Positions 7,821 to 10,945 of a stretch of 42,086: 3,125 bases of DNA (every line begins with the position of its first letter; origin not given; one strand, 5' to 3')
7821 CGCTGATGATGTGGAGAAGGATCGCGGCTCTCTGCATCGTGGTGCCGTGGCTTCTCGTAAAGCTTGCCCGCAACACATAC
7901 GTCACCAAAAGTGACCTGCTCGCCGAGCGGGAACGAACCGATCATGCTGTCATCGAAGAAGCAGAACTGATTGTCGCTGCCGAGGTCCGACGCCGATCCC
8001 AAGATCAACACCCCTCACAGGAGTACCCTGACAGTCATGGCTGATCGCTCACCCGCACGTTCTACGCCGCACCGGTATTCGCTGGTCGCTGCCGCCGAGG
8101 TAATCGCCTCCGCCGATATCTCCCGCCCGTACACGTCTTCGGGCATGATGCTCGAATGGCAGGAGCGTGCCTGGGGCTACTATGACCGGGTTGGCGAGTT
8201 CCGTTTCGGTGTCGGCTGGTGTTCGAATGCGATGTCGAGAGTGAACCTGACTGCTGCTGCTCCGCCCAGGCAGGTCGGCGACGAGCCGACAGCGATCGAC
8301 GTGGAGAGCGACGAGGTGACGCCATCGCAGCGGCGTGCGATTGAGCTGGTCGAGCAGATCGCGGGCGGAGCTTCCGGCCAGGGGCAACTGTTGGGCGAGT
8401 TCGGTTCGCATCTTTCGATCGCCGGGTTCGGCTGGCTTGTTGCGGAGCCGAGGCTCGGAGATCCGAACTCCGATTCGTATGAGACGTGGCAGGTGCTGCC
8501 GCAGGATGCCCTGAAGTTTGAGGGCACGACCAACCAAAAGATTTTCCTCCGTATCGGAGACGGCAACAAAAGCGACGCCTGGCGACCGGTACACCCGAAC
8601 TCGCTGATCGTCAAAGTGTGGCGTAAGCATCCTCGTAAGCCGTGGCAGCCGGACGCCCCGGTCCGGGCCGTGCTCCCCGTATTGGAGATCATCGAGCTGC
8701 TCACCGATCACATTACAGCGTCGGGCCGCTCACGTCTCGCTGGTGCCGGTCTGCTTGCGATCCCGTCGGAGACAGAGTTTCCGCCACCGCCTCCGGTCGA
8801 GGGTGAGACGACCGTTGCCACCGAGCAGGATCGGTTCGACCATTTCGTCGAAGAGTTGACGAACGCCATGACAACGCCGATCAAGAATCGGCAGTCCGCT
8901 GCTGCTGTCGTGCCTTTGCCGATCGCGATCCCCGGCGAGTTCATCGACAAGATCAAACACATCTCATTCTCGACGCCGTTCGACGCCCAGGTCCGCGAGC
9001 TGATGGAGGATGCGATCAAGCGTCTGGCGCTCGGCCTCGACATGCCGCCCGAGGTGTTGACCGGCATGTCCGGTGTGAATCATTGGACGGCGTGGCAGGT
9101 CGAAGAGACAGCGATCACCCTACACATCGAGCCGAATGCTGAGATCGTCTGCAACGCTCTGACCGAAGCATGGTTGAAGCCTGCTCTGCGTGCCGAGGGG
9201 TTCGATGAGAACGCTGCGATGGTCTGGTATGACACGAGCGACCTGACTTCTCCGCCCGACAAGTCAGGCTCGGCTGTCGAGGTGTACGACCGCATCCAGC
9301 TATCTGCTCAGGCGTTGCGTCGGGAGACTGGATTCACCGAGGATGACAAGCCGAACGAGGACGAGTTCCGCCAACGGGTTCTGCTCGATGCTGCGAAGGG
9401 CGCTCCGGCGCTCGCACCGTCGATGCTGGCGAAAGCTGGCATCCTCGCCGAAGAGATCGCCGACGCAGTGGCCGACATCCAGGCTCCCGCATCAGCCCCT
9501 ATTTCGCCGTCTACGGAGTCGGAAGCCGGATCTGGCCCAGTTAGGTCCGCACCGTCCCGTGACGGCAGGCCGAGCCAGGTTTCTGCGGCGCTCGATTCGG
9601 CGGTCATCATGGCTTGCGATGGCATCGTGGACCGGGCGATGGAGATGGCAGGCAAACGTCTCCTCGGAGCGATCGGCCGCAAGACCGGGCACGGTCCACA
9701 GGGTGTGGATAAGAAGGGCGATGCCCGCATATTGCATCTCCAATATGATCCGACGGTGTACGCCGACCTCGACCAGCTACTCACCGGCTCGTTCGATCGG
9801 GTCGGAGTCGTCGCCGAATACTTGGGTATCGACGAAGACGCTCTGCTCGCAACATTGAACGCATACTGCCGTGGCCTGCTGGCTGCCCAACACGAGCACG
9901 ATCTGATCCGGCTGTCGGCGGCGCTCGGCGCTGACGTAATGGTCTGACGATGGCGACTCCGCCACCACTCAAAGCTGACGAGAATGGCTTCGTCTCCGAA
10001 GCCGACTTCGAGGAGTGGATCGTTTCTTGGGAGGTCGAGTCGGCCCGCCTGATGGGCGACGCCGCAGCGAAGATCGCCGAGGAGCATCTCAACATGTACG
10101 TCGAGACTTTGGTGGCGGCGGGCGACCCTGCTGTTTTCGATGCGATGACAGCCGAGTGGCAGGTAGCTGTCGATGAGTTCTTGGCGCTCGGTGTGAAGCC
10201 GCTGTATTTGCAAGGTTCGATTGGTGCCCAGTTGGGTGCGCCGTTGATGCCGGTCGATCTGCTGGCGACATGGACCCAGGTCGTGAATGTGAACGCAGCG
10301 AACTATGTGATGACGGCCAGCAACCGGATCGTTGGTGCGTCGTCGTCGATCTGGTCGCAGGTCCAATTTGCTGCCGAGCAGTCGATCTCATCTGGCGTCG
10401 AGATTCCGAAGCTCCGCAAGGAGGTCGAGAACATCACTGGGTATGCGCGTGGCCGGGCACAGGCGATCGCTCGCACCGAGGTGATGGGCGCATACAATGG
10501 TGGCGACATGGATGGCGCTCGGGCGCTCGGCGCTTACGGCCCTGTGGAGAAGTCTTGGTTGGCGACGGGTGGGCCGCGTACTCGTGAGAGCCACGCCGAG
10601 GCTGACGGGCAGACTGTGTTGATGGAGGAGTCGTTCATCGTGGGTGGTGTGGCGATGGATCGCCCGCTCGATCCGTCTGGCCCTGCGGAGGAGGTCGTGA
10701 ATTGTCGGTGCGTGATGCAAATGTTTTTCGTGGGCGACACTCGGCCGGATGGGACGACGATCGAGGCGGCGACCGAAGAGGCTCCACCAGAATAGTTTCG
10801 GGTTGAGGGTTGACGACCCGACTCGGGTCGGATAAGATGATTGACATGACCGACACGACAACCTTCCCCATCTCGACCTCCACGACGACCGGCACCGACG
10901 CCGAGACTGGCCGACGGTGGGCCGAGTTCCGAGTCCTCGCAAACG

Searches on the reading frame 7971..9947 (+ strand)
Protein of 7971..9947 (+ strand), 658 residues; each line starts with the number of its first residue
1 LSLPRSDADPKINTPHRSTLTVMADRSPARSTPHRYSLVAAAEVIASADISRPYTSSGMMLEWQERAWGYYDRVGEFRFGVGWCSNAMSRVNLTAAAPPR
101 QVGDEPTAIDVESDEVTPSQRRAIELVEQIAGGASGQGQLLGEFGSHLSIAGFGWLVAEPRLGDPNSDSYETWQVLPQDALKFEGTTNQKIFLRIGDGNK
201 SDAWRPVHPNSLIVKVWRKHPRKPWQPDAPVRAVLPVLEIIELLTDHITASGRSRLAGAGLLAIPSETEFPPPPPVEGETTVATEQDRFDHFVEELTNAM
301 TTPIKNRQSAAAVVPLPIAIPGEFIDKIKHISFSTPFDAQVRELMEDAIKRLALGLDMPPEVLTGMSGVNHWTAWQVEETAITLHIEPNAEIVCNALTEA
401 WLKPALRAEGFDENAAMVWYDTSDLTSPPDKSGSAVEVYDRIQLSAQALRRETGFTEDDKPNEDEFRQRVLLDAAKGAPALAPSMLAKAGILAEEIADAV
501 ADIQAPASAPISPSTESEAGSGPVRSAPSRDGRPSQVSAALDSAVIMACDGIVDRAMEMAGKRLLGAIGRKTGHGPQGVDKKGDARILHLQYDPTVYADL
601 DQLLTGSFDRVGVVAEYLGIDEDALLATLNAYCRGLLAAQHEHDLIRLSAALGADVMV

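Call 18: find_related_loci(query=window:7971-9947:+, collection=viral_contigs, flank=10000)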
Query window:7971-9947:+ (658 aa) in viral_contigs; peptide patterns used: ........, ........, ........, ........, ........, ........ (x = any residue, [..] = any of these).
64 stretches matched a pattern; 62 encode a relative of the query (tblastn E <= 1e-3); 61 distinct loci.
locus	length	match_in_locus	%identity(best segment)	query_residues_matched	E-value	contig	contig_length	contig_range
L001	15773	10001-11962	87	1-657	0e+0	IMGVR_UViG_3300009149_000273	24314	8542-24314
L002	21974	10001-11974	97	1-658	0e+0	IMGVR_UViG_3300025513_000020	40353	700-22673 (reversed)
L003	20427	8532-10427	62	22-658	0e+0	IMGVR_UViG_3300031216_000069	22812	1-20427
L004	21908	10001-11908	60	1-652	0e+0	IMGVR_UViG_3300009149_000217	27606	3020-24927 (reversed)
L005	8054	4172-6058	62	23-658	0e+0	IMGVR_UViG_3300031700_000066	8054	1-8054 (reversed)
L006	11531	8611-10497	62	23-658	0e+0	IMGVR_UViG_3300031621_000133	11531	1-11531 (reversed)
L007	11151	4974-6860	60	22-655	0e+0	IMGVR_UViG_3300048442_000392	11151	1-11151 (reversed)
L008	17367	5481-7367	62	23-658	0e+0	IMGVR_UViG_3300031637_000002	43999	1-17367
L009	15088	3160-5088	44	17-656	5e-148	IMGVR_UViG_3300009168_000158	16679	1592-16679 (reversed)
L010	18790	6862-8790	44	17-656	5e-148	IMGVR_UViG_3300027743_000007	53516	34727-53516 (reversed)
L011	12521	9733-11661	43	17-656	5e-145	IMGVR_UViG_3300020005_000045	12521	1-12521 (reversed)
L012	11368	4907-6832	44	13-658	9e-140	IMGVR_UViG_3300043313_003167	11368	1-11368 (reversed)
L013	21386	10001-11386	37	62-533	2e-89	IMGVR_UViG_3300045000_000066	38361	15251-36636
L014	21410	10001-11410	38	26-522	4e-88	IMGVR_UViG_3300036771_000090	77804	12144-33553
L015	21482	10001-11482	36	16-471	5e-83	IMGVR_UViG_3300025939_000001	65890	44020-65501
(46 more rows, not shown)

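Call 86: search_dna_similar(query=window:7971-9947:+, collection=phages, mode=protein, max_rows=15)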
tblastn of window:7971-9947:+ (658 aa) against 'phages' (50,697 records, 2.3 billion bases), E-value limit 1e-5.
Records with a match: 877; places in all: 877; records where one place covers at least 80% of the query: 546.
Best place of each record, by identity: <60% 877.
By first word of the organism name: Mycobacterium 496; Gordonia 198; Microbacterium 131; Arthrobacter 18; Streptomyces 17; Rhodococcus 3; Curtobacterium 2; Tsukamurella 2; Mycolicibacterium 2; Actinoplanes 2; and 6 more.
By host as written in the record: Mycobacterium smegmatis mc2 155 348; Gordonia terrae 3612 155; Mycobacterium smegmatis mc#155 83; Microbacterium foliorum NRRL B-24224 58; Microbacterium foliorum NRRL B-24224 SEA 29; Microbacterium paraoxydans NWU1 27; Gordonia terrae CAG3 16; Gordonia rubripertincta NRRL B-16540 12; and 54 more.
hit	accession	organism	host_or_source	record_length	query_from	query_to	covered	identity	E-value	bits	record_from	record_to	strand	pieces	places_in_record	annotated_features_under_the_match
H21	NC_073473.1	Streptomyces phage TurkishDelight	Streptomyces scabiei RL-34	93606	31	644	93%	34.8%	8e-66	241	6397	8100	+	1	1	11: portal protein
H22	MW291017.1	Streptomyces phage TurkishDelight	Streptomyces scabiei RL-34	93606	31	644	93%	34.8%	8e-66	241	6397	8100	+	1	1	11: portal protein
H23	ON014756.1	Pseudanabaena phage Pam4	Pseudanabaena sp.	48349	22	652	96%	33.1%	4e-66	242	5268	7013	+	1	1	portal protein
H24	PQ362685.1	Arthrobacter phage Pointis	Arthrobacter globiformis B-2979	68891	26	645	94%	33.1%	3e-64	236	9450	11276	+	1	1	22: portal protein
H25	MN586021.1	Arthrobacter phage Beagle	Arthrobacter globiformis NRRL B-2979 SEA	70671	26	645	94%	33.1%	4e-64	236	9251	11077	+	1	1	23: portal protein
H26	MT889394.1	Arthrobacter phage Odyssey395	Arthrobacter globiformis NRRL B-2979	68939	26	645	94%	33.0%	2e-62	231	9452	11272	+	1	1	24: portal protein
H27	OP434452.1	Arthrobacter phage Pureglobe5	Arthrobacter globiformis B-2979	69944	26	645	94%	33.0%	2e-62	231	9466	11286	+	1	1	24: portal protein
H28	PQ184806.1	Arthrobacter phage MellowYellow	Arthrobacter globiformis B-2979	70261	26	645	94%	33.0%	2e-62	231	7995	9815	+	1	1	19: portal protein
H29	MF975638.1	Streptomyces phage Abt2graduatex2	Streptomyces griseus ATCC 10137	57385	67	652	89%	34.4%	2e-56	213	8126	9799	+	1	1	portal protein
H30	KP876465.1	Streptomyces phage YDN12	Streptomyces griseus subsp. griseus ...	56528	67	645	88%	34.5%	4e-55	209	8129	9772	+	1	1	portal protein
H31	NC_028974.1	Streptomyces phage YDN12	Streptomyces griseus subsp. griseus ...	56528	67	645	88%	34.5%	4e-55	209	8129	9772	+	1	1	portal protein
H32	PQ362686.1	Arthrobacter phage Ranunculus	Arthrobacter globiformis B-2979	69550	26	648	95%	31.8%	6e-65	238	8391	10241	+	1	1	17: portal protein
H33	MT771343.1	Gordonia phage Clown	Gordonia terrae 3612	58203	37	642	92%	32.6%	1e-58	220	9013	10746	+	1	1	16: portal protein | 17: hypothetical protein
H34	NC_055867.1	Gordonia phage Clown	Gordonia terrae 3612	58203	37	642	92%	32.6%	1e-58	220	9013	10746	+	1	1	16: portal protein | 17: hypothetical protein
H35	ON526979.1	Streptomyces phage Asis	Streptomyces griseus ATCC 10137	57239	67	645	88%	34.1%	1e-55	211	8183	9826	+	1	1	10: portal protein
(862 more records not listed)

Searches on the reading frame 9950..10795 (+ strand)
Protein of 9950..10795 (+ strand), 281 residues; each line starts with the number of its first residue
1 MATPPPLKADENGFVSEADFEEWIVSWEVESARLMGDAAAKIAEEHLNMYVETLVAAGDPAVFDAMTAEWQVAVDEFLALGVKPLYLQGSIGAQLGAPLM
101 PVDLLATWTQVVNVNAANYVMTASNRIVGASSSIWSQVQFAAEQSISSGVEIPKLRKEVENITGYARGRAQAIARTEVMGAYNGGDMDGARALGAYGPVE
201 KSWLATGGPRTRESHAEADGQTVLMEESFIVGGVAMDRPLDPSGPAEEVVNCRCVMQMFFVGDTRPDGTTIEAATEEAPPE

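Call 12: search_protein_families(library=pfam, proteins=[window:9950-10795:+], max_evalue=0.01)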
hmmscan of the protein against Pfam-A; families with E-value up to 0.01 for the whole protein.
window:9950-10795:+ (281 aa): 1 family
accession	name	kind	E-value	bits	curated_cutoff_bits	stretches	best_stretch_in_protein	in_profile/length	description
PF04233.19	Phage_Mu_F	-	1.3e-15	58.6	29.6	1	137-256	2-111/112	Phage Mu protein F like protein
